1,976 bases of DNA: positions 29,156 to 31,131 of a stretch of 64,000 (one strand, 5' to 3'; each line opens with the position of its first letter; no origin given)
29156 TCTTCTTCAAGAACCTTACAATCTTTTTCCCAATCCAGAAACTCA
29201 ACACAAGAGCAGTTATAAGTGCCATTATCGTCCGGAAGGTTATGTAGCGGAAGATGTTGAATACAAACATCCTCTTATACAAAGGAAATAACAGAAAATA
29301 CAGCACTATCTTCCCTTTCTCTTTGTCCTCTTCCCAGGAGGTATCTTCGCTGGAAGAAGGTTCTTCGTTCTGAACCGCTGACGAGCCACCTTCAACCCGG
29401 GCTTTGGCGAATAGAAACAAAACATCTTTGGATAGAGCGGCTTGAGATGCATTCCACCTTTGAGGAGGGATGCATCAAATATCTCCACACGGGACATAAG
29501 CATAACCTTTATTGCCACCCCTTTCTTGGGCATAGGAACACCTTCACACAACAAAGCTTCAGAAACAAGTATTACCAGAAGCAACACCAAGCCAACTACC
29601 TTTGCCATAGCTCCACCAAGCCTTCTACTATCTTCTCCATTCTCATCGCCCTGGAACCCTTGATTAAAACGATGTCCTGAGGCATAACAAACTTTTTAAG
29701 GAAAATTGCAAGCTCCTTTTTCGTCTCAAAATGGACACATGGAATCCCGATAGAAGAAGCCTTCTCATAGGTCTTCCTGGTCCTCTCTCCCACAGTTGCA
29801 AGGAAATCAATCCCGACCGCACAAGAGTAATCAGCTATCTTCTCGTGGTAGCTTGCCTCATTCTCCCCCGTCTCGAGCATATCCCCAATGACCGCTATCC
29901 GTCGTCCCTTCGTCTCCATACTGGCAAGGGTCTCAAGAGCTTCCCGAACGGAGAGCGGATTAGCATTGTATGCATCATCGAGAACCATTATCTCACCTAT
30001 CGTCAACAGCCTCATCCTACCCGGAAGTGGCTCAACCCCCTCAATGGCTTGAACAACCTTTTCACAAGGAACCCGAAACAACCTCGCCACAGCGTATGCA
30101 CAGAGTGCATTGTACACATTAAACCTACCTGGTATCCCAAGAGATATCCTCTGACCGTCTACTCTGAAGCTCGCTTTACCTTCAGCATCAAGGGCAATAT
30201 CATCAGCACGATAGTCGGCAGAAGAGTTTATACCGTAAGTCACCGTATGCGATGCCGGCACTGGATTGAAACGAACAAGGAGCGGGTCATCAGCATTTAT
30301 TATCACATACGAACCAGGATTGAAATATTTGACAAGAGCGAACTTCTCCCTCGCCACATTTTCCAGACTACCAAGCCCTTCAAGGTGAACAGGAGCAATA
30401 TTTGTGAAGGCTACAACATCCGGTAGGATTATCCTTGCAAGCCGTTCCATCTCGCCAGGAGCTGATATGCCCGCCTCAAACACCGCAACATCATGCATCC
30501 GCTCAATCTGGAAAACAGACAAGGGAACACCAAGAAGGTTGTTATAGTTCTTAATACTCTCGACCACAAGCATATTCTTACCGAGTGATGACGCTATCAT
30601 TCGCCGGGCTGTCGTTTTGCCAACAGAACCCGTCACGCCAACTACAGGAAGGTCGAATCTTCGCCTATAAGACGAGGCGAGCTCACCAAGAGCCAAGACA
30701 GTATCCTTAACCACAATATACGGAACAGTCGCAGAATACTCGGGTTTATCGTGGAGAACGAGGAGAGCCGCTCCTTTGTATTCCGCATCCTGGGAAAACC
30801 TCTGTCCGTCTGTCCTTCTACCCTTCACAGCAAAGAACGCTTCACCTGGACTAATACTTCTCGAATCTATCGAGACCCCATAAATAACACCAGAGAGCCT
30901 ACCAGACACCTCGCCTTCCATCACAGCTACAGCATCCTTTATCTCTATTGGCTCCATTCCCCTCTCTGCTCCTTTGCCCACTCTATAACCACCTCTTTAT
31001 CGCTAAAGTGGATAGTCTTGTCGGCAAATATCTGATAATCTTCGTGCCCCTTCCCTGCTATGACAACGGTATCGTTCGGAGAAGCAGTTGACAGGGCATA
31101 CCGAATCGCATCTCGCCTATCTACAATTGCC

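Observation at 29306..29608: Unannotated 100-aa basic membrane-protein ORF inserted exactly between murF and mraY in the dcw cluster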

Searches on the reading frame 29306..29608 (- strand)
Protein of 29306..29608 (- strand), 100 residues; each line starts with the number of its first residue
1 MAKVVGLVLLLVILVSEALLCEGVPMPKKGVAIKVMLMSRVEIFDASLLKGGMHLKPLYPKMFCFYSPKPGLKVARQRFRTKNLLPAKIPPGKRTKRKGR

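Call 3: search_protein_families(library=pfam, proteins=[window:29306-29608:-], max_evalue=1)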
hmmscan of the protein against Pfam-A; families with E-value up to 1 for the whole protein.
window:29306-29608:- (100 aa): 0 families

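Call 5: find_homologous_proteins(query=window:29309-29608:-, max_evalue=10)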
Query window:29309-29608:- (100 aa): 2 proteins with E <= 10 among 7 candidates.
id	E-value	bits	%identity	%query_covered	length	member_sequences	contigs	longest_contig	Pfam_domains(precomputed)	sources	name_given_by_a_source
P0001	6.7e-57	208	100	100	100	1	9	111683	-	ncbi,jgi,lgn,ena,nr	ncbi:hypothetical protein J7K18_03910 [bacterium]|nr:hypothetical protein [bacterium]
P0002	3.8e-44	167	84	93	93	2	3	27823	-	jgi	-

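Call 6: find_encoding_contigs(protein=P0002, flank=6000, max_places=6)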
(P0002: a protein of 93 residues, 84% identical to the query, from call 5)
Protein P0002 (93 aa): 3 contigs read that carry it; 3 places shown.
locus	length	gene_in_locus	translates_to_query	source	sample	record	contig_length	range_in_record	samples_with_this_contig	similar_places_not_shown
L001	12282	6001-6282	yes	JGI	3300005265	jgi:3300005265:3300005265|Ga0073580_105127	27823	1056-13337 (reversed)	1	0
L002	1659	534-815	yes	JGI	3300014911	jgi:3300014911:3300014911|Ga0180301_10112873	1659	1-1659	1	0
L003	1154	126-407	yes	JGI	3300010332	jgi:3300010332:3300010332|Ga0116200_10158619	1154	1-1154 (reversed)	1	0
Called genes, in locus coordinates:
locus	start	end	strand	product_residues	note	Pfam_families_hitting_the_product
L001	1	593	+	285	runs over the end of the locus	PF01795:Methyltransf_5, PF13649:Methyltransf_25 (weak)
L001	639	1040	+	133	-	-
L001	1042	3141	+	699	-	PF03717:PBP_dimer, PF21922:PBP_dimer_2 (weak), PF00905:Transpeptidase, PF03793:PASTA (faint)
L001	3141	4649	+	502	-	PF01225:Mur_ligase (weak), PF08245:Mur_ligase_M, PF02875:Mur_ligase_C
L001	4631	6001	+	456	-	PF01225:Mur_ligase, PF08245:Mur_ligase_M, PF02875:Mur_ligase_C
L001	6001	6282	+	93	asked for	-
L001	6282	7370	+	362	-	PF10555:MraY_sig1 (weak), PF00953:Glycos_transf_4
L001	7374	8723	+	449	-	PF21377:MurD_N (weak), PF21799:MurD-like_N, PF08245:Mur_ligase_M, PF02875:Mur_ligase_C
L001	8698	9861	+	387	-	PF01098:FTSW_RODA_SPOVE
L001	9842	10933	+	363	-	PF03033:Glyco_transf_28, PF04101:Glyco_tran_28_C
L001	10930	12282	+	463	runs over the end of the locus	PF01225:Mur_ligase, PF08245:Mur_ligase_M, PF02875:Mur_ligase_C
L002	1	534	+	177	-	?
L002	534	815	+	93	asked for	-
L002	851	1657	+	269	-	?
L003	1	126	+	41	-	?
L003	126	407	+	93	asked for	-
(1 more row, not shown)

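Call 7: find_encoding_contigs(protein=P0001, flank=6000, max_places=10)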
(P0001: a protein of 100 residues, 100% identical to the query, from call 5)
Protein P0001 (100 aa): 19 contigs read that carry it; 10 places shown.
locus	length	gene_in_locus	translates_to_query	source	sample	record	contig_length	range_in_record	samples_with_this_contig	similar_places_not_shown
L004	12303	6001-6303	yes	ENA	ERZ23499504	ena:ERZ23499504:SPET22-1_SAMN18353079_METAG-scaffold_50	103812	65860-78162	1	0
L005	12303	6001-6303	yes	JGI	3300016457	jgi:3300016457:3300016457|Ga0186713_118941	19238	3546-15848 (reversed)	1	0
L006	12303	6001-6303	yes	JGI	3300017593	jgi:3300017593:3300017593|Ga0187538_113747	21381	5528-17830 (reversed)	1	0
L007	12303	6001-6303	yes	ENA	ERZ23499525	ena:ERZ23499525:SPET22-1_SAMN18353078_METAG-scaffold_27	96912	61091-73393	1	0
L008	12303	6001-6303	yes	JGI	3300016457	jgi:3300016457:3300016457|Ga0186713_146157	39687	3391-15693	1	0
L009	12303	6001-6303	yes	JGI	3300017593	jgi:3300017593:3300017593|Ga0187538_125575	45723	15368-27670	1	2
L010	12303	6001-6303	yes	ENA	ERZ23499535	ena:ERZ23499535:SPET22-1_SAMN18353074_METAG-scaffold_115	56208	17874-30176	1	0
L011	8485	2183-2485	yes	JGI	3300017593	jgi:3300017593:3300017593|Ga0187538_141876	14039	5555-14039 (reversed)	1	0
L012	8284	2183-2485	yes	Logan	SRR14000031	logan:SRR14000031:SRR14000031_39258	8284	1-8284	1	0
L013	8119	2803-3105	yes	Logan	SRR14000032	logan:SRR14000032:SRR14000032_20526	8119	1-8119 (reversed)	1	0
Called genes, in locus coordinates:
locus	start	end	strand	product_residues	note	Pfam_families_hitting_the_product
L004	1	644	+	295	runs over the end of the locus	PF01795:Methyltransf_5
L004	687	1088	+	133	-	-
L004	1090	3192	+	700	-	PF03717:PBP_dimer, PF21922:PBP_dimer_2 (weak), PF00905:Transpeptidase, PF03793:PASTA (faint)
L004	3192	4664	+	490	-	PF01225:Mur_ligase (weak), PF08245:Mur_ligase_M, PF02875:Mur_ligase_C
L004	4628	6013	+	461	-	PF01225:Mur_ligase, PF08245:Mur_ligase_M, PF02875:Mur_ligase_C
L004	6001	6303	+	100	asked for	-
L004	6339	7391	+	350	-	PF00953:Glycos_transf_4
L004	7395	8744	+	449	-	PF21377:MurD_N, PF21799:MurD-like_N, PF08245:Mur_ligase_M, PF02875:Mur_ligase_C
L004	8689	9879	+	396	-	PF01098:FTSW_RODA_SPOVE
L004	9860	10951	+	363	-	PF03033:Glyco_transf_28, PF04101:Glyco_tran_28_C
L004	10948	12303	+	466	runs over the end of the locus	PF01225:Mur_ligase, PF08245:Mur_ligase_M, PF02875:Mur_ligase_C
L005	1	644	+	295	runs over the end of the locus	PF01795:Methyltransf_5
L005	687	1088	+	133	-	-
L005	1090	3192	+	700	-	PF03717:PBP_dimer, PF21922:PBP_dimer_2 (weak), PF00905:Transpeptidase, PF03793:PASTA (faint)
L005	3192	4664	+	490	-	PF01225:Mur_ligase (weak), PF08245:Mur_ligase_M, PF02875:Mur_ligase_C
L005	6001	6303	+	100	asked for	-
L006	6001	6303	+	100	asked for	-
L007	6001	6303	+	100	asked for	-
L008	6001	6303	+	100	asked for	-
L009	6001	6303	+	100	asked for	-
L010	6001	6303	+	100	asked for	-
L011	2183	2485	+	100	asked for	-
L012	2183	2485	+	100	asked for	-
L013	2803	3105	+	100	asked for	-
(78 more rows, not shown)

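Call 20: search_protein_representatives(alignment_id=A1)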
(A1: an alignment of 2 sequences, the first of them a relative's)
Query: 2 sequences, 100 profile positions. Proteins with E-value up to 0.001 (for the whole library): 1; up to 1e-10: 1; up to 1e-30: 1. The best 1 are listed.
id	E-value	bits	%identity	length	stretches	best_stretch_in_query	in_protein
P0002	4.9e-56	203.4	-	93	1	8-100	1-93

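Call 28: search_protein_families(library=ncbifam, proteins=[P0001, P0002], max_evalue=10)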
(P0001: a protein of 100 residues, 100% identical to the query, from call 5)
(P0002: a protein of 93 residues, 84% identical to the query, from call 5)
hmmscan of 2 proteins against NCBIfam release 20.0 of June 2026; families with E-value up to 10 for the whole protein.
P0001 (100 aa): 1 family
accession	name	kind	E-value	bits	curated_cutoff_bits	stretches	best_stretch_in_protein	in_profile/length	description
NF008569.0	PRK11521.1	equivalog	0.093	12.8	159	1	5-83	8-90/135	DUF2509 family protein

P0002 (93 aa): 0 families

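Call 29: search_protein_families(library=phrogs, proteins=[P0001, P0002], max_evalue=10)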
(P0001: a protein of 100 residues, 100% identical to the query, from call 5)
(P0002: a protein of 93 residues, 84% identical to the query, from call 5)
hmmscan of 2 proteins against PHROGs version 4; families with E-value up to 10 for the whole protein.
P0001 (100 aa): 0 families

P0002 (93 aa): 0 families

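Call 30: search_solved_structures(query=A1, max_evalue=10)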
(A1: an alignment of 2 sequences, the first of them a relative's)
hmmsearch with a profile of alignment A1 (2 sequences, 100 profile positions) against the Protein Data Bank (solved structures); distinct sequences matched with E-value up to 10: 0.

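Call 31: predict_structure(alignment_id=A1)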
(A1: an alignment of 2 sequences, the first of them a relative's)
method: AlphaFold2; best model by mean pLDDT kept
length: 100 residues; sequences in the alignment: 2
mean_pLDDT: 42.9   pTM: 0.23
mean pLDDT of the five models: 42.9, 39.5, 39.4, 36.7, 34.4
residues with pLDDT >= 90: 0; 70-90: 0; 50-70: 16; < 50: 84
segments of 3 or more residues with pLDDT < 50: 16-64, 66-98
pLDDT, mean of each block of 10 residues (from residue 1): 60 48 39 39 37 43 44 35 38 46
secondary structure, 60 per line:
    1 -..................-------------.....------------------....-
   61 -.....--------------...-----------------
elements in order: H2-19 E33-37 E56-59 E62-66

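Call 32: list_cluster_members(proteins=[P0001, P0002, P0003])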
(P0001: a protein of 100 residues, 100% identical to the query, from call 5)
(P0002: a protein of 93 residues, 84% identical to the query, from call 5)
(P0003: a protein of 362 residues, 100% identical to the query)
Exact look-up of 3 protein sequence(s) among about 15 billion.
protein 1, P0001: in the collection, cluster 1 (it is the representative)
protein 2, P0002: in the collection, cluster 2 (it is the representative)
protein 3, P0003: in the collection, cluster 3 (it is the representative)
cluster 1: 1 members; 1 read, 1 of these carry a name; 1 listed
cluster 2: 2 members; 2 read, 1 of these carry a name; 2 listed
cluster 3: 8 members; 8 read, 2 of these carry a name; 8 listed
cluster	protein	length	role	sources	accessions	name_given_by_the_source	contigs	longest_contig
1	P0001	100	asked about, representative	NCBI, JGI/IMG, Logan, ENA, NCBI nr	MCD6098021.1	hypothetical protein J7K18_03910 [bacterium] | hypothetical protein [bacterium]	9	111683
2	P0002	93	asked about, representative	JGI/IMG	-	-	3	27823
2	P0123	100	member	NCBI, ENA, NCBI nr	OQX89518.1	MAG: hypothetical protein B6D65_02695 [candidate division Zixibacteria bacterium 4484_93]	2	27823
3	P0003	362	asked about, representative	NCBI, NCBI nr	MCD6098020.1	phospho-N-acetylmuramoyl-pentapeptide-transferase [bacterium]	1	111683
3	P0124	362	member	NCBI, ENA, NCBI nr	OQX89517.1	MAG: phospho-N-acetylmuramoyl-pentapeptide-transferase [candidate division Zixibacteria ...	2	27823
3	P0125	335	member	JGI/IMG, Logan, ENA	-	-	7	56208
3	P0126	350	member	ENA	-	-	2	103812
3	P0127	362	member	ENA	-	-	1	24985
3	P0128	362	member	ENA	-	-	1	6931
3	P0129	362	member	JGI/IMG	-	-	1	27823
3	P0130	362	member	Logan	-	-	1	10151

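Call 37: find_related_loci(query=A2, collection=metagenome_contigs, flank=3000)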
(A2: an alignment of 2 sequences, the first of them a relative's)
Query A2 (100 aa) in metagenome_contigs; peptide patterns used: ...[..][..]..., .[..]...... (x = any residue, [..] = any of these).
83 stretches matched a pattern; 1 encode a relative of the query (tblastn E <= 1e-3); 1 distinct loci.
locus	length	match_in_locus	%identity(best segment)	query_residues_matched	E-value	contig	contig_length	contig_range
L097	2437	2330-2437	69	1-36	1e-7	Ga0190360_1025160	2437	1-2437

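Call 39: search_dna_similar(query=P0001, collection=phages, mode=protein, max_evalue=10, max_rows=10)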
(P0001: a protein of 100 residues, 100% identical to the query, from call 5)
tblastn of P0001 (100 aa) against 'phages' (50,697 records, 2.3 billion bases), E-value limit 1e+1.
No match.

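Call 40: search_dna_similar(query=P0001, collection=plasmids, mode=protein, max_evalue=10, max_rows=10)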
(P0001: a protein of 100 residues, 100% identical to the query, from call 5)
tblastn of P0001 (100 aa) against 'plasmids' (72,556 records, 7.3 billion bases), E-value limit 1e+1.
No match.

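Call 43: find_encoding_contigs(protein=P0001, flank=10000, max_places=1)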
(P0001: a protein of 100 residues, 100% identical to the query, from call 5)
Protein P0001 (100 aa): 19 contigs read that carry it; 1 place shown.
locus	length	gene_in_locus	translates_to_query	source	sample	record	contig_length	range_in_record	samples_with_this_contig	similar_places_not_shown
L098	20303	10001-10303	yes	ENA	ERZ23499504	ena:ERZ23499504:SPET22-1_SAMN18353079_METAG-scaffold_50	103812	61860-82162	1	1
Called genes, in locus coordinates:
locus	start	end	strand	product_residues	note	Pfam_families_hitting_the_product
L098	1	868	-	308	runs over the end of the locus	PF02775:TPP_enzyme_C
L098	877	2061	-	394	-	PF01855:POR_N, PF17147:PFOR_II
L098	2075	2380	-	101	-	PF12837:Fer4_6 (faint), PF13237:Fer4_10 (weak), PF14697:Fer4_21, PF12800:Fer4_4 (faint), PF12838:Fer4_7, PF13187:Fer4_9 (weak), PF12797:Fer4_2 (weak), PF00037:Fer4 (weak)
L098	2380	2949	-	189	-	PF01558:POR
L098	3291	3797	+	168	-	PF02381:MraZ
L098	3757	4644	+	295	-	PF01795:Methyltransf_5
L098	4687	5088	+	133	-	-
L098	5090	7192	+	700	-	PF03717:PBP_dimer, PF21922:PBP_dimer_2 (weak), PF00905:Transpeptidase, PF03793:PASTA (faint)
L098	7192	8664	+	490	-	PF01225:Mur_ligase (weak), PF08245:Mur_ligase_M, PF02875:Mur_ligase_C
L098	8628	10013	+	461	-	PF01225:Mur_ligase, PF08245:Mur_ligase_M, PF02875:Mur_ligase_C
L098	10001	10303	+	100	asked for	-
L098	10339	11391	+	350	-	PF00953:Glycos_transf_4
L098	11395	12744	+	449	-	PF21377:MurD_N, PF21799:MurD-like_N, PF08245:Mur_ligase_M, PF02875:Mur_ligase_C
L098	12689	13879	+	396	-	PF01098:FTSW_RODA_SPOVE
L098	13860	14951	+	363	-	PF03033:Glyco_transf_28, PF04101:Glyco_tran_28_C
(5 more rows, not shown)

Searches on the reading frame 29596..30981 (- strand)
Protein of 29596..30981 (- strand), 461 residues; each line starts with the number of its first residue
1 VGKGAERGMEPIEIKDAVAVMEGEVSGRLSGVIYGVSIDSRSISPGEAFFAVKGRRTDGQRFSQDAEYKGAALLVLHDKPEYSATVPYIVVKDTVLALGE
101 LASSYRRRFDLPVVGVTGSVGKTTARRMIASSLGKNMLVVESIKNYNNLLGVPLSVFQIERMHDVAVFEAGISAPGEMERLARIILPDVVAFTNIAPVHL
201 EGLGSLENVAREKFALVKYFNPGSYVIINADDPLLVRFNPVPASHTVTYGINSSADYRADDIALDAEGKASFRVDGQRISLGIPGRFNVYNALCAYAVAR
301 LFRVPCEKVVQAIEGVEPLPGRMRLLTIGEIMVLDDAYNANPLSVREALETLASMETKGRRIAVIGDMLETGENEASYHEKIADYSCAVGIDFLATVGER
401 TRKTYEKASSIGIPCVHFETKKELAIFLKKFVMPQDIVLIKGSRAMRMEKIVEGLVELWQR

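Call 3: search_protein_families(library=pfam, proteins=[window:29596-30981:-], max_evalue=1)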
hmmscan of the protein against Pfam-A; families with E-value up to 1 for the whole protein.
window:29596-30981:- (461 aa): 4 families
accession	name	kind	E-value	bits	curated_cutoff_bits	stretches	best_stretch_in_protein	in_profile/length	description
PF08245.18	Mur_ligase_M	-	9e-43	147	24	1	116-299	1-200/200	Mur ligase middle domain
PF02875.26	Mur_ligase_C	-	1.1e-17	65.5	28.4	1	321-444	1-127/127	Mur ligase, glutamate ligase domain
PF01225.30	Mur_ligase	-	3.3e-12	47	21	1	33-106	2-95/95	Mur ligase family, catalytic domain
PF25688.1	P22_gp7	-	0.027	14.7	28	1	111-158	105-154/230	Bacteriophage P22 DNA ejection protein gp7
